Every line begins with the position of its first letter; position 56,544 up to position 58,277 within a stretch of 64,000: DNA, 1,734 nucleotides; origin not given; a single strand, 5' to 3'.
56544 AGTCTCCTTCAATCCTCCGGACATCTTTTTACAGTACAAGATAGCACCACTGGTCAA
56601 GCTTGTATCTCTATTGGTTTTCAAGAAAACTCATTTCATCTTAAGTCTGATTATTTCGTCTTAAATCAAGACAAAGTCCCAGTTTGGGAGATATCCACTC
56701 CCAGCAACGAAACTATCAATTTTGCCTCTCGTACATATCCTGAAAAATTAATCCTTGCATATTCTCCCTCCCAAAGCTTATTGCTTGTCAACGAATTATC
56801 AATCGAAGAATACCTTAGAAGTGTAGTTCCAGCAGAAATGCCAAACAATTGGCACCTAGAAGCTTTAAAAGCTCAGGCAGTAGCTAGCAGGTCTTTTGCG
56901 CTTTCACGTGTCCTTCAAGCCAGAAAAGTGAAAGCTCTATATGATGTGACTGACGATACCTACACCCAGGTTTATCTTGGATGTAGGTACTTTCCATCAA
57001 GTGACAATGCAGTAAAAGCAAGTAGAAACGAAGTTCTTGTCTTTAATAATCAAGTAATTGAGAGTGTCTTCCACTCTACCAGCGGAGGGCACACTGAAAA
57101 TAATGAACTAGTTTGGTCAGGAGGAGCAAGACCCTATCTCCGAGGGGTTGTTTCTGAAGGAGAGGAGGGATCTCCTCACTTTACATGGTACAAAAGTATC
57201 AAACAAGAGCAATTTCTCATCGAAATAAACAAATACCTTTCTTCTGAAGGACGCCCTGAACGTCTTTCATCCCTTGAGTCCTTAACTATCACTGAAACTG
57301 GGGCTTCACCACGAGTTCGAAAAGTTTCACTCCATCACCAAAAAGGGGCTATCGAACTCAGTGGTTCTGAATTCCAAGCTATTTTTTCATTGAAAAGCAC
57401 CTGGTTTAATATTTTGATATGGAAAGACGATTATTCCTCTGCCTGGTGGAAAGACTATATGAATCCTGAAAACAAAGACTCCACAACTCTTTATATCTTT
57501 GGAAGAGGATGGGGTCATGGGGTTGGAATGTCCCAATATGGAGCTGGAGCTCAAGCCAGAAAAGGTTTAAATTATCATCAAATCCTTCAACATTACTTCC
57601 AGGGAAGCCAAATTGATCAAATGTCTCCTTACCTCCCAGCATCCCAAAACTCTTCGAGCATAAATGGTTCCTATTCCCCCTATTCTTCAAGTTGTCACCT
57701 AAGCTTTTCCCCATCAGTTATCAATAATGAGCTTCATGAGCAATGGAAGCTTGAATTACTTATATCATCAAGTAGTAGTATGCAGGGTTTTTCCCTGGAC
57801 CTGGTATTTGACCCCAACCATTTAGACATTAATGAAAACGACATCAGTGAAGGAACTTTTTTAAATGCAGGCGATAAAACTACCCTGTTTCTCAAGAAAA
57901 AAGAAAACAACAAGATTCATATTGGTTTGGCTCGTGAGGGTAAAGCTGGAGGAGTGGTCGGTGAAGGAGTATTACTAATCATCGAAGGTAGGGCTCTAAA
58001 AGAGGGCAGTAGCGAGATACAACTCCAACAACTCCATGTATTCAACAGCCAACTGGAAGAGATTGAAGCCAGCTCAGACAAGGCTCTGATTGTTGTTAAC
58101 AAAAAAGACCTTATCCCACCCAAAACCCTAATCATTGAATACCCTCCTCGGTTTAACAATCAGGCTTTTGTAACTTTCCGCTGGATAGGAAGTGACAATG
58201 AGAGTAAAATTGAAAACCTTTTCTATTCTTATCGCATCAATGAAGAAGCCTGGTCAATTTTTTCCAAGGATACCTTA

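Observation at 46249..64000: About 18 kb cell-envelope island: large enzymes and beta-propellers with either CuAO-N-type repeats or dockerins, consistent with a non-cellulolytic cohesin-dockerin surface assembly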

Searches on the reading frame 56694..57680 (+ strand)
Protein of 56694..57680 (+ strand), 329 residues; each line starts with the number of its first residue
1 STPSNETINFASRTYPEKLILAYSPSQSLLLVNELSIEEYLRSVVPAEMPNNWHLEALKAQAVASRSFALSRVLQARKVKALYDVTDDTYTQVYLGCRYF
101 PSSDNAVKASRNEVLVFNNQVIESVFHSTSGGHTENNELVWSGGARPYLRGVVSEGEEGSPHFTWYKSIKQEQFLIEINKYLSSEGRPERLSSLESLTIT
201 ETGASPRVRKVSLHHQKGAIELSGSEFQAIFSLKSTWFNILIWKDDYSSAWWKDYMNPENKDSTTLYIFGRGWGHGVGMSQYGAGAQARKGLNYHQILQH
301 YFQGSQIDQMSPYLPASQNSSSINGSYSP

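Call 58: search_solved_structures(query=window:56694-57680:+, max_evalue=0.001, show_alignments=2)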
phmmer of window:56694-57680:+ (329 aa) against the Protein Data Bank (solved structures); distinct sequences matched with E-value up to 0.001: 3.
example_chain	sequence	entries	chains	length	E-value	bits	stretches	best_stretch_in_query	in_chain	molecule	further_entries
4rwr_A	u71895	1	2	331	3.1e-27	98.8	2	31-168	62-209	Stage II sporulation protein D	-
5i1t_A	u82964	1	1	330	1.9e-23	86.4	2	32-241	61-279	Stage II sporulation protein D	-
5txu_A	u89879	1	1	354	2.7e-23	85.9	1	32-308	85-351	Stage II sporulation protein D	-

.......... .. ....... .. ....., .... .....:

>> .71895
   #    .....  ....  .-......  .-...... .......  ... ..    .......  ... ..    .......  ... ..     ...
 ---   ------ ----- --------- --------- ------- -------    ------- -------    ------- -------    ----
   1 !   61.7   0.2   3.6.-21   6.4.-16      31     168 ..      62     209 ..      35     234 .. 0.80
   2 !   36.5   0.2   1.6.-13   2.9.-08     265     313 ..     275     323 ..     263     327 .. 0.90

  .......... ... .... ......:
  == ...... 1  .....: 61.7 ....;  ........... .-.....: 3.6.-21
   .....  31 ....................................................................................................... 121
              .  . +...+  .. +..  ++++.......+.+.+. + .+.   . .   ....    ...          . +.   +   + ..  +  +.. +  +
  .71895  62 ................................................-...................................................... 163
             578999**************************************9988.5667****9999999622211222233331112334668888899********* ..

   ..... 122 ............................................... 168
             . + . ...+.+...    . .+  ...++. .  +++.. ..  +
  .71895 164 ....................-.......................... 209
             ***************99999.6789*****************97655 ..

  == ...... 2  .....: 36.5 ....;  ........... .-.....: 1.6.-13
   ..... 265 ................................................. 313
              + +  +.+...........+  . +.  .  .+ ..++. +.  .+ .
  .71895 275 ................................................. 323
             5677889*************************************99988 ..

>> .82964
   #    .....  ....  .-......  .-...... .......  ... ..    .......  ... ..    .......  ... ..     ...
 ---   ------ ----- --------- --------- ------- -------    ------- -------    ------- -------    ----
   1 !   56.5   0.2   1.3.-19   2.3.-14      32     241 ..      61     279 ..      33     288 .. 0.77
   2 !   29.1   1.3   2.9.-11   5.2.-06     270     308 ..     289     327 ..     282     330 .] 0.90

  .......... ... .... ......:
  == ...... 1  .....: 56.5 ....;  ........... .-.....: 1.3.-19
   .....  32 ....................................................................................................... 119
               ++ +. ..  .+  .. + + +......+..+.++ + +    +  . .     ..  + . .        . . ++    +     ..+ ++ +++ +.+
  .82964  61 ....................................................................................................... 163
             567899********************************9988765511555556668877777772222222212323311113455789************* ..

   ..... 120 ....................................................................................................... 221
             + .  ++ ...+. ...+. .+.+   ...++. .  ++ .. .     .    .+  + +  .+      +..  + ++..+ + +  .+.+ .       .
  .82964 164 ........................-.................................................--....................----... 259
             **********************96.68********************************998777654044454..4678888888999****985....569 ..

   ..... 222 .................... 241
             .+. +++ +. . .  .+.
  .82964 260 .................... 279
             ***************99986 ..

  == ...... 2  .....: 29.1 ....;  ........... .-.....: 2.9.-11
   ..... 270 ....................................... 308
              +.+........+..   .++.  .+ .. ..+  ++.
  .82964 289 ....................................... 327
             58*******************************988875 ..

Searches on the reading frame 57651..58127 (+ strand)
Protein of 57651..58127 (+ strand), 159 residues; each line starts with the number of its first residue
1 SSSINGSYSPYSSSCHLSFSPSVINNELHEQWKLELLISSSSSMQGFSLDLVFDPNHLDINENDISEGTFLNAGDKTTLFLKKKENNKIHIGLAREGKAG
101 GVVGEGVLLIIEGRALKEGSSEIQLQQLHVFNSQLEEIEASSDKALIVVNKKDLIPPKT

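Call 8: search_protein_families(library=pfam, proteins=[window:57651-58127:+], max_evalue=10)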
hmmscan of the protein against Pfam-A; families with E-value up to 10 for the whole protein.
seq(159 aa): 2 families
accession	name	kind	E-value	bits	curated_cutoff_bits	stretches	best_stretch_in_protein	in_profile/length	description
PF00963.24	Cohesin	-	0.00021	21.9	24.1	1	40-138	24-128/139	Cohesin domain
PF13509.12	S1_2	-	0.16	12.5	21.8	1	65-92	13-41/61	S1 domain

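Call 9: search_solved_structures(query=window:57651-58127:+, max_evalue=10)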
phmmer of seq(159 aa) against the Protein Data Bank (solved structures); distinct sequences matched with E-value up to 10: 4.
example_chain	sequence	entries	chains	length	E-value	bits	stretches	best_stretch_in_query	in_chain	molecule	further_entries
1zr5_A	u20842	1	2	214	0.61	13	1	31-91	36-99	H2AFY protein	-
9hb4_G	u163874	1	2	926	0.91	12.5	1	51-99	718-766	Sperm-associated antigen 1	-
5nck_A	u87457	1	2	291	0.94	12.4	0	72-105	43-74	N-acetylmannosamine kinase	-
6k0k_A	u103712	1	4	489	1.2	12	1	64-117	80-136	Pyruvate kinase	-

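Call 16: search_solved_structures(query=A1, max_evalue=10, show_alignments=2)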
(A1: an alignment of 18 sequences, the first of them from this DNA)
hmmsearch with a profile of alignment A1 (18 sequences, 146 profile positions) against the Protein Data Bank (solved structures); distinct sequences matched with E-value up to 10: 4.
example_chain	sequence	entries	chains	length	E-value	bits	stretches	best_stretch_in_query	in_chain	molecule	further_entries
2xdh_A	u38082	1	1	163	0.00059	22.7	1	18-110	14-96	COHESIN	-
8rey_M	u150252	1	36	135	0.076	15.9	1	14-48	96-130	Flagellin-like protein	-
5lxv_A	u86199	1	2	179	0.16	14.8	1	10-55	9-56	Scaffoldin C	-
3l8q_A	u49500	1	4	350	0.6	12.9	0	16-49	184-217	Cellulosomal scaffoldin adaptor protein B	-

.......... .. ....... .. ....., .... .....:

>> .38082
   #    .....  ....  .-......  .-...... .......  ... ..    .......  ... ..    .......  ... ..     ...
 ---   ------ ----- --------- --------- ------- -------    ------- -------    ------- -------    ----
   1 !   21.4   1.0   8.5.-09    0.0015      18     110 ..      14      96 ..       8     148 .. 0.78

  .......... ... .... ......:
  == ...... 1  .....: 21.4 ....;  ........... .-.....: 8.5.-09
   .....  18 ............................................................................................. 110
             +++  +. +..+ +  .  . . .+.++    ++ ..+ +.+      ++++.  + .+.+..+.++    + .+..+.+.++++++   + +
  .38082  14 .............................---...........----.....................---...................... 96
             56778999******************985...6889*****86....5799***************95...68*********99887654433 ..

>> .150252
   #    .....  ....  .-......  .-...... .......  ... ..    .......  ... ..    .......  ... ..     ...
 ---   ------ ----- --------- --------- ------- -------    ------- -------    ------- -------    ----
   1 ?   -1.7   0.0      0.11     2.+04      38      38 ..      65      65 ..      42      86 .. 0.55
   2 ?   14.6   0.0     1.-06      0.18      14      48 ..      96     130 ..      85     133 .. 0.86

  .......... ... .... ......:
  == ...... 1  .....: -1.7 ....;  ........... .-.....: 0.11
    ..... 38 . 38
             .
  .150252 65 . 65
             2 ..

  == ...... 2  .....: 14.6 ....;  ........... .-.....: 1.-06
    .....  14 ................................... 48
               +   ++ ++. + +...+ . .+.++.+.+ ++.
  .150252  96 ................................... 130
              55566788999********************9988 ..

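Call 20: predict_structure(alignment_id=A1)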
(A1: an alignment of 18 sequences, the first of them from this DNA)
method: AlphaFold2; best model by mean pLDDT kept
length: 150 residues; sequences in the alignment: 18
mean_pLDDT: 90.8   pTM: 0.84
mean pLDDT of the five models: 90.8, 90.6, 90.4, 88.9, 87.8
residues with pLDDT >= 90: 119; 70-90: 22; 50-70: 4; < 50: 5
segments of 3 or more residues with pLDDT < 50: 1-5
pLDDT, mean of each block of 10 residues (from residue 1): 59 96 95 93 97 96 88 94 95 85 97 96 93 95 84
secondary structure, 60 per line:
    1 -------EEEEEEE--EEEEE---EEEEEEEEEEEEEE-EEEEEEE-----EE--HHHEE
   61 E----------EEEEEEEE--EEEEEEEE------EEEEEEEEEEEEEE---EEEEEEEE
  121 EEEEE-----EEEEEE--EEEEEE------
elements in order: E8-14 E17-21 E25-38 E40-46 E59-61 E72-79 E82-89 E96-109 E113-125 E131-136 E139-144

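Call 24: fold_search(model_id=the predicted structure, library=pdb)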
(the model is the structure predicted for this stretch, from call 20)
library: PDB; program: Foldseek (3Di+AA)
matches with E <= 10: 2000; with E <= 0.001: 94
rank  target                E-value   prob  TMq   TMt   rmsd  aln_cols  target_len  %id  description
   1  2xdh                  8.7e-12  1.00  0.75  0.81   2.7       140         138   16  Non-cellulosomal cohesin from the hyperthermophilic archaeon Archaeoglobus fulgidus (released 2010-05-26)
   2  6kge_A                1.0e-10  1.00  0.77  0.82   2.5       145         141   17  Crystal structure of CaDoc0917(R16D)-CaCohA2 complex at pH 5.5 (released 2020-07-08)
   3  6kgc_A                1.0e-10  1.00  0.77  0.80   2.5       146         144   18  Crystal structure of CaDoc0917(R49D)-CaCohA2 complex at pH 5.4 (released 2020-07-08)
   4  6kgf_C                1.3e-10  1.00  0.79  0.81   2.6       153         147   17  Crystal structure of CaDoc0917(R16D)-CaCohA2 complex at pH 8.2 (released 2020-07-08)
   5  6kgf_A                1.5e-10  1.00  0.76  0.79   2.7       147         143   16  Crystal structure of CaDoc0917(R16D)-CaCohA2 complex at pH 8.2 (released 2020-07-08)
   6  4dh2_C                1.5e-10  1.00  0.73  0.70   3.0       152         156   14  Crystal structure of Coh-OlpC(Cthe_0452)-Doc435(Cthe_0435) complex: A novel type I Cohesin-Dockerin complex from Clost (released 2012-11-28)
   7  6kgd_A                2.3e-10  1.00  0.79  0.81   2.6       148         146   17  Crystal structure of CaDoc0917(R49D)-CaCohA2 complex at pH 8.0 (released 2020-07-08)
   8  4dh2_A                5.1e-10  1.00  0.76  0.73   2.7       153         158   14  Crystal structure of Coh-OlpC(Cthe_0452)-Doc435(Cthe_0435) complex: A novel type I Cohesin-Dockerin complex from Clost (released 2012-11-28)
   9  2ccl_A                3.4e-09  1.00  0.71  0.71   4.4       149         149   15  THE S45A, T46A MUTANT OF THE TYPE I COHESIN-DOCKERIN COMPLEX FROM THE CELLULOSOME OF CLOSTRIDIUM THERMOCELLUM (released 2007-02-13)
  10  5m0y_A                3.4e-09  1.00  0.71  0.62   4.2       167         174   17  Crystal Structure of the CohScaA-XDocCipB type II complex from Clostridium thermocellum at 1.5Angstrom resolution (released 2017-09-06)
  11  4fl4_C                5.6e-09  1.00  0.74  0.39   3.5       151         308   17  Scaffoldin conformation and dynamics revealed by a ternary complex from the Clostridium thermocellum cellulosome (released 2012-06-27)
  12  1aoh_B                7.5e-09  1.00  0.76  0.77   2.7       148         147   17  SINGLE COHESIN DOMAIN FROM THE SCAFFOLDING PROTEIN CIPA OF THE CLOSTRIDIUM THERMOCELLUM CELLULOSOME (released 1998-07-08)
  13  2vn5_C                1.1e-08  1.00  0.77  0.78   3.0       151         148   10  The Clostridium cellulolyticum dockerin displays a dual binding mode for its cohesin partner (released 2008-05-20)
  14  5nrm_A                1.1e-08  1.00  0.74  0.78   2.8       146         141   13  Crystal structure of the sixth cohesin from Acetivibrio cellulolyticus' scaffoldin B in complex with Cel5 dockerin S51 (released 2018-01-31)
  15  2vn6_A                1.1e-08  1.00  0.73  0.72   3.0       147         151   10  The Clostridium cellulolyticum dockerin displays a dual binding mode for its cohesin partner (released 2008-05-13)
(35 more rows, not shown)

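Call 74: search_protein_representatives(alignment_id=A1)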
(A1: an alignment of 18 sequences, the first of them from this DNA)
Query: 18 sequences, 146 profile positions. Proteins with E-value up to 0.001 (for the whole library): 4774; up to 1e-10: 836; up to 1e-30: 24. The best 150 are listed.
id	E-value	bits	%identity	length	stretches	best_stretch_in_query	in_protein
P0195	1.9e-96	335.7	-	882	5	4-140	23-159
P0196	1.1e-91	320.3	-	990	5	5-141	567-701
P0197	9.5e-86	301.0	-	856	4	6-141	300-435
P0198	2.0e-75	267.5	-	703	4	7-140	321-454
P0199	7.8e-72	255.9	-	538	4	4-140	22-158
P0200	1.4e-60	219.4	-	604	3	6-141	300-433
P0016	3.5e-53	195.4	-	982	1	2-146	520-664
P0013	1.5e-52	193.3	-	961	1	2-146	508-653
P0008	3.1e-52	192.3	-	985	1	3-146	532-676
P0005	1.8e-50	186.6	-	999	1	2-146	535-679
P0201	4.0e-44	166.0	-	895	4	6-139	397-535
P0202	7.3e-43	161.9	-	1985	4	7-140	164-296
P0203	1.1e-40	154.8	-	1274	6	8-143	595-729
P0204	4.9e-40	152.7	-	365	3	5-139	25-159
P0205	1.6e-37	144.6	-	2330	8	4-120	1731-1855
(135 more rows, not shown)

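Call 76: search_protein_families(library=pfam, proteins=[P0195, P0196, P0197, P0198, P0199, P0200, P0201, P0203, P0204], max_evalue=0.001)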
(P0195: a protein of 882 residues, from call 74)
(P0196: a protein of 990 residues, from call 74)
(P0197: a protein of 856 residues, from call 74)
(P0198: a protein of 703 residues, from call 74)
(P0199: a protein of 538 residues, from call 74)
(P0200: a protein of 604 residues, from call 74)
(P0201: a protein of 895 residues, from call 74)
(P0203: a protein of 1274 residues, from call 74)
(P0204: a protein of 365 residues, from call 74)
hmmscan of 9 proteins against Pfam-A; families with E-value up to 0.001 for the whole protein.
P0195 (882 aa): 7 families
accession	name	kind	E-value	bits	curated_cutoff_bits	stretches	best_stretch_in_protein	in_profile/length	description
PF00963.24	Cohesin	-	8e-46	156.1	24.1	5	316-436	13-139/139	Cohesin domain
PF13620.12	CarboxypepD_reg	-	2.2e-12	47.6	32.3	1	716-796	2-81/82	Carboxypeptidase regulatory-like domain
PF13715.12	CarbopepD_reg_2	-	3.7e-07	30.5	32.2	1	716-799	1-79/88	CarboxypepD_reg-like domain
PF17210.9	SdrD_B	-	6.1e-07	30.1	29.7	1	727-772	22-68/112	SdrD B-like domain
PF18962.6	Por_Secre_tail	-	1.5e-05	25.6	27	1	802-876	1-73/75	Secretion system C-terminal sorting domain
PF17802.7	SpaA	-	6.7e-05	23.4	23.1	1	719-767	4-57/91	Prealbumin-like fold domain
PF13585.12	CHU_C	-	0.00033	21.2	27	0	824-876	28-82/86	CHU_C Type IX secretion signal domain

P0196 (990 aa): 6 families
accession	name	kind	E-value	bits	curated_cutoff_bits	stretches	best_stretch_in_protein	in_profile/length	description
PF00963.24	Cohesin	-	2.3e-31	109.3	24.1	4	38-152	15-137/139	Cohesin domain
PF13620.12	CarboxypepD_reg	-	1.2e-09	38.8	32.3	1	706-760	1-57/82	Carboxypeptidase regulatory-like domain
PF13715.12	CarbopepD_reg_2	-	1.3e-08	35.1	32.2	1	707-782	1-76/88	CarboxypepD_reg-like domain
PF17210.9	SdrD_B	-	1.2e-05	25.9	29.7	1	718-777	23-84/112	SdrD B-like domain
PF18962.6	Por_Secre_tail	-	4.8e-05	24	27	1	913-985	1-72/75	Secretion system C-terminal sorting domain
PF14262.12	Cthe_2159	-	0.00075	19.3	25.8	0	98-157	7-64/262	Carbohydrate-binding domain-containing protein Cthe_2159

P0197 (856 aa): 5 families
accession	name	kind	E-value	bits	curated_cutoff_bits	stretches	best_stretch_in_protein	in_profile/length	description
PF00963.24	Cohesin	-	3e-25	89.5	24.1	3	176-274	11-116/139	Cohesin domain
PF13620.12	CarboxypepD_reg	-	9.9e-09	35.9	32.3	1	575-650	1-80/82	Carboxypeptidase regulatory-like domain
PF18962.6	Por_Secre_tail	-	1.2e-07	32.4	27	1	785-845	1-66/75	Secretion system C-terminal sorting domain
PF17210.9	SdrD_B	-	0.00014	22.4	29.7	1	585-645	21-83/112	SdrD B-like domain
PF09394.16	Inhibitor_I42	-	0.00051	20.7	27.2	0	111-144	47-80/91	Chagasin family peptidase inhibitor I42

P0198 (703 aa): 6 families
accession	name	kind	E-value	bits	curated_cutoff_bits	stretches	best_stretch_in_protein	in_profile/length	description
PF00963.24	Cohesin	-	1.5e-34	119.6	24.1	4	188-294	6-116/139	Cohesin domain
PF13620.12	CarboxypepD_reg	-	3.1e-10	40.7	32.3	1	596-676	2-81/82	Carboxypeptidase regulatory-like domain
PF17210.9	SdrD_B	-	5.1e-07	30.3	29.7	1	606-652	21-68/112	SdrD B-like domain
PF13715.12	CarbopepD_reg_2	-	1.7e-06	28.4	32.2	1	596-678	1-78/88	CarboxypepD_reg-like domain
PF20601.3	DUF6797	-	0.00014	23.1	24.9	0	79-118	1-39/96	Domain of unknown function (DUF6797)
PF17802.7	SpaA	-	0.0003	21.3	23.1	0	600-647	5-57/91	Prealbumin-like fold domain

P0199 (538 aa): 1 family
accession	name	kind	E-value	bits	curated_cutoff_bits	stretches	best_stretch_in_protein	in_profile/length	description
PF00963.24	Cohesin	-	7.2e-38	130.4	24.1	4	306-419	4-123/139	Cohesin domain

P0200 (604 aa): 5 families
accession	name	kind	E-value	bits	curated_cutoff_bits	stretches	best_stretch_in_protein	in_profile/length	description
PF00963.24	Cohesin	-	1.7e-23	83.8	24.1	2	173-296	10-139/139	Cohesin domain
PF13620.12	CarboxypepD_reg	-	3.6e-09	37.3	32.3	1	439-519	2-81/82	Carboxypeptidase regulatory-like domain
PF18962.6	Por_Secre_tail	-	2.2e-06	28.3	27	1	526-593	2-67/75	Secretion system C-terminal sorting domain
PF17210.9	SdrD_B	-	3e-06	27.8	29.7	1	448-503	20-75/112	SdrD B-like domain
PF17802.7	SpaA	-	6.4e-05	23.5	23.1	1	442-490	4-57/91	Prealbumin-like fold domain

P0201 (895 aa): 5 families
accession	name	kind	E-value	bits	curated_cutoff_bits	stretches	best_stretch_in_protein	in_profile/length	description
PF00963.24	Cohesin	-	6.6e-33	114.3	24.1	4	24-161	3-139/139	Cohesin domain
PF00404.24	Dockerin_1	-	4.1e-13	49.8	22.9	1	683-734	1-52/57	Dockerin type I domain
PF13860.13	FlgD_ig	-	3.3e-05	24.2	27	1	819-878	16-71/79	FlgD Ig-like domain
PF02368.24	Big_2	-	3.6e-05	24.1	22.8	1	311-383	4-74/79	Bacterial Ig-like domain (group 2)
PF09394.16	Inhibitor_I42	-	6.6e-05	23.6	27.2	0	253-281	43-72/91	Chagasin family peptidase inhibitor I42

P0203 (1274 aa): 1 family
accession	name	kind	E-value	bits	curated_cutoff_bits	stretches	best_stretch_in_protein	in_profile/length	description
PF00963.24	Cohesin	-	2.6e-55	186.9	24.1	5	1086-1190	8-118/139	Cohesin domain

P0204 (365 aa): 1 family
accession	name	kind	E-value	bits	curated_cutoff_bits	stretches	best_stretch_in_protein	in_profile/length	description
PF00963.24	Cohesin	-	4.1e-27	95.5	24.1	3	42-139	16-118/139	Cohesin domain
